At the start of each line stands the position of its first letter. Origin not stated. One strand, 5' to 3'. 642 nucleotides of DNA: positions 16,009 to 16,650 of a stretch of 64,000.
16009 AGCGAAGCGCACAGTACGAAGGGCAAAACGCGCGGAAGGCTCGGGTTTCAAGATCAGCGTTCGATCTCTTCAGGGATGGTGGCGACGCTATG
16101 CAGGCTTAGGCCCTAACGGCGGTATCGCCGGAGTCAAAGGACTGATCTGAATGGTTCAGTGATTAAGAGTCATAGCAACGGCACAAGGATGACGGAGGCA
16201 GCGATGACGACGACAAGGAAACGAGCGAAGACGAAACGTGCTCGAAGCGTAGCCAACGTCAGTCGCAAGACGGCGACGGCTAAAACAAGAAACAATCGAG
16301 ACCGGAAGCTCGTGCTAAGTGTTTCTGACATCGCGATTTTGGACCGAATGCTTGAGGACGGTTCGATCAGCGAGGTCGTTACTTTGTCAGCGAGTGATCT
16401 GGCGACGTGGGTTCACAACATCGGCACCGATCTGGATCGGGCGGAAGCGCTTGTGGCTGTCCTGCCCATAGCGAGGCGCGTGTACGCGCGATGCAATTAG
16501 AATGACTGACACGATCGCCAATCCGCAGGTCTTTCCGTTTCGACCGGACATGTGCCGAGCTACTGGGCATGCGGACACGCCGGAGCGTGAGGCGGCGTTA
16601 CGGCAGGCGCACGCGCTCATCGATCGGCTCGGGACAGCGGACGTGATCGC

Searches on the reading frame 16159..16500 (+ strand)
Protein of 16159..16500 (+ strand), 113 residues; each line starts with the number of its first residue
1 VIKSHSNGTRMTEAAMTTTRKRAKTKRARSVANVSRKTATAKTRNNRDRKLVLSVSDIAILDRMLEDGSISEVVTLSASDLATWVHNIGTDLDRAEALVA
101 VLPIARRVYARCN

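Call 54: search_protein_families(library=pfam, alignment_id=A4, max_evalue=0.00001)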
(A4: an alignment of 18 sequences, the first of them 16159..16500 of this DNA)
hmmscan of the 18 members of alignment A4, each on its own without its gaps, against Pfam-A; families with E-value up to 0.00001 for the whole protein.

A. member 1, window:16159-16500:+ (113 aa): 0 families

B. families by the number of members that match (of 18 scanned): 25 families
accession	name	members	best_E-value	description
PF00873.25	ACR_tran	1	2e-276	AcrB/AcrD/AcrF family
PF06537.16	DHOR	1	1.6e-71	Di-haem oxidoreductase, putative peroxidase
PF04069.17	OpuAC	1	4e-52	Substrate binding domain of ABC-type glycine betaine transport system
PF16576.10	HlyD_D23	1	6.9e-46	Barrel-sandwich domain of CusB or HlyD membrane-fusion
PF00520.37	Ion_trans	1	1.3e-37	Ion transport protein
PF00005.33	ABC_tran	1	6.8e-36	ABC transporter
PF13360.13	PQQ_2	1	9.5e-32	Outer membrane protein assembly factor BamB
PF01145.31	Band_7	1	5e-23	SPFH domain / Band 7 family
PF13437.12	HlyD_3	1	7.4e-22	HlyD family secretion protein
PF00528.27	BPD_transp_1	1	3.4e-21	Binding-protein-dependent transport system inner membrane component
PF08241.18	Methyltransf_11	1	9.6e-21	Methyltransferase domain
PF13649.12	Methyltransf_25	1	1.2e-19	Methyltransferase domain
PF20329.3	DUF6624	1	3.4e-17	Family of unknown function (DUF6624)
PF01209.24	Ubie_methyltran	1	1.3e-16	ubiE/COQ5 methyltransferase family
PF07885.22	Ion_trans_2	1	7.3e-15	Ion channel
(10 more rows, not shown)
